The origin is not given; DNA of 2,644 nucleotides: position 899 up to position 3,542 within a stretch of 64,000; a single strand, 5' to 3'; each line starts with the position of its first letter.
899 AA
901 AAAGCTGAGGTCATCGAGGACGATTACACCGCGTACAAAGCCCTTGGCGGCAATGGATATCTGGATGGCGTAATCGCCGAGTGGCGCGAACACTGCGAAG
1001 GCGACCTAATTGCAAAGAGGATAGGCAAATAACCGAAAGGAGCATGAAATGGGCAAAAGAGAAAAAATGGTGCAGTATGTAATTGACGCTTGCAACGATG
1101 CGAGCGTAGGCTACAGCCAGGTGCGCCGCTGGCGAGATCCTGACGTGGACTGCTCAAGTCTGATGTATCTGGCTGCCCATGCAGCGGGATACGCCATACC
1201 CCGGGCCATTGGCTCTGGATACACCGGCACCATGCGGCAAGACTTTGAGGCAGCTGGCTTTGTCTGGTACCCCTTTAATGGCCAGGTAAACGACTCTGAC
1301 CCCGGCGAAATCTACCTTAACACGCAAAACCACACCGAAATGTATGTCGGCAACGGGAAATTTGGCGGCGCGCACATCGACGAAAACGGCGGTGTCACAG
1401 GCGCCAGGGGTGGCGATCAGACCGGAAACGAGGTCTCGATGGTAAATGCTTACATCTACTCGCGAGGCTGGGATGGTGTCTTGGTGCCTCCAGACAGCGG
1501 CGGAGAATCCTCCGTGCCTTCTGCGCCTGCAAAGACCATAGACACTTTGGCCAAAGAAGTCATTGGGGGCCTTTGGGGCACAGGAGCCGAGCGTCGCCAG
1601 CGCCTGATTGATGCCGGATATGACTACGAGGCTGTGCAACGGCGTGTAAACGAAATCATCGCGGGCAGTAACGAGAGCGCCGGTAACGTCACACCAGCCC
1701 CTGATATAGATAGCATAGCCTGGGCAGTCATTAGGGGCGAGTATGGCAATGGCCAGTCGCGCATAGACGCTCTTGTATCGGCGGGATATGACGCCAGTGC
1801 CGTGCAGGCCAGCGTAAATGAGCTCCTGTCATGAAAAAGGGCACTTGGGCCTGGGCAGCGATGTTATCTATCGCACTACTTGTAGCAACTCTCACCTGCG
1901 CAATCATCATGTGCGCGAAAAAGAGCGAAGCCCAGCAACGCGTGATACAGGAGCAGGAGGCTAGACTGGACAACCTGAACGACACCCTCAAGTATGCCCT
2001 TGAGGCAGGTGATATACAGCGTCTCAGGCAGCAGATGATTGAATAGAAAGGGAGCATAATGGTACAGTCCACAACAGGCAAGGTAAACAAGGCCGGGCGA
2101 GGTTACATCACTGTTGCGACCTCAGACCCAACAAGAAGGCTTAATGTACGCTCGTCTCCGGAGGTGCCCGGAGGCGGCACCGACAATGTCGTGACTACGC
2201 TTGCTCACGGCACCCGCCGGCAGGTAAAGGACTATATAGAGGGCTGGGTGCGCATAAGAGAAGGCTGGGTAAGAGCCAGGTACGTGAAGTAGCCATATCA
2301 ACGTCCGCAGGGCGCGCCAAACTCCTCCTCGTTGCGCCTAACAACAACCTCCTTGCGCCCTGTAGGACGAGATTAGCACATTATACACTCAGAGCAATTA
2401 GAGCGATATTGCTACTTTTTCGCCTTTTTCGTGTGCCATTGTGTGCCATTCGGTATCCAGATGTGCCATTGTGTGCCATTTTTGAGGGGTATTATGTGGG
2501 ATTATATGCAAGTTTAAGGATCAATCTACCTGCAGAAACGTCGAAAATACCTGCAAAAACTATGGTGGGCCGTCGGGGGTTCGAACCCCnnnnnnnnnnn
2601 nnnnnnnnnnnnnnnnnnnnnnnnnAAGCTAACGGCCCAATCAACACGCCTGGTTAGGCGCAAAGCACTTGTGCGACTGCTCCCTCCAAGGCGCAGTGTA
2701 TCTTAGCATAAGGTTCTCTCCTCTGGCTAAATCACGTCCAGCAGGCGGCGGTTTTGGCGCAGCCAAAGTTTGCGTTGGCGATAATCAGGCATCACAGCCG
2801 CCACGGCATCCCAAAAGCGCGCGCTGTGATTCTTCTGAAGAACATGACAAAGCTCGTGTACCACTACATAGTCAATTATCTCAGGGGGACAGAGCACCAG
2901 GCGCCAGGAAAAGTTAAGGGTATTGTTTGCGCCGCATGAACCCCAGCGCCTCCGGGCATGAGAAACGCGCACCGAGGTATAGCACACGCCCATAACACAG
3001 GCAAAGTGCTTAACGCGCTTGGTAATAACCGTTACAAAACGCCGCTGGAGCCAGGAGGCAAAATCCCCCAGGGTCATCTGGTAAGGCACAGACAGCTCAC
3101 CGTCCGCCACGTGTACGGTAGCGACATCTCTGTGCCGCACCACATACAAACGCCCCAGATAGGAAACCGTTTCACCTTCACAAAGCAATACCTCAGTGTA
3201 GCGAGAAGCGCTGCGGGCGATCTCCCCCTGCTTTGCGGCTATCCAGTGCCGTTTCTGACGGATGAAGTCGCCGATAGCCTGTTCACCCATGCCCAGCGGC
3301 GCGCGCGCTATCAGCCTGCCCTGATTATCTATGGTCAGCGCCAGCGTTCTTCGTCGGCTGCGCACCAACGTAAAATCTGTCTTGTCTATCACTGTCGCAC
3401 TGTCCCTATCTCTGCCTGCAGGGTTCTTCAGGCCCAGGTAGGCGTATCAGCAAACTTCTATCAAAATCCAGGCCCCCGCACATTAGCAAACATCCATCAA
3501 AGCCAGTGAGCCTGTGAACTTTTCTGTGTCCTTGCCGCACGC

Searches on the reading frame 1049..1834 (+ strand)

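Call 66: search_protein_families(library=pfam, max_evalue=0.00001, proteins=[window:1049-1834:+])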
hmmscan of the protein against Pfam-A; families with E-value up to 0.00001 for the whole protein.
window:1049-1834:+ (261 aa): 2 families
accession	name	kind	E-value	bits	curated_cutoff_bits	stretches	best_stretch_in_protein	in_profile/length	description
PF08230.16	CW_7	-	2.7e-34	117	25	2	165-203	1-39/40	CW_7 repeat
PF25309.1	ELLD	-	3.2e-19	69.9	27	2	107-151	3-45/175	Endolysin-like domain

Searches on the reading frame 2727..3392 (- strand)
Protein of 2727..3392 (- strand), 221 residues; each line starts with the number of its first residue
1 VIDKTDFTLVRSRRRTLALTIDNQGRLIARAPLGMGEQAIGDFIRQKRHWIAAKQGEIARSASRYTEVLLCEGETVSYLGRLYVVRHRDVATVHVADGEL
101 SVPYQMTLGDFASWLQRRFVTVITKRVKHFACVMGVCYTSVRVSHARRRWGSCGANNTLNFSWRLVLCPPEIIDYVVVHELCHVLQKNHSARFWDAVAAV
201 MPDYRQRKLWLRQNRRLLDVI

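Call 66: search_protein_families(library=pfam, max_evalue=0.00001, proteins=[window:2727-3392:-])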
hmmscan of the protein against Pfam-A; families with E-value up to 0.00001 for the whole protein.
window:2727-3392:- (221 aa): 1 family
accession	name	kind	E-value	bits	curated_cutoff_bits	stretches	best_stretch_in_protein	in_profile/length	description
PF01863.23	YgjP-like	-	5.5e-53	180.5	26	1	15-214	1-207/207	YgjP-like, metallopeptidase domain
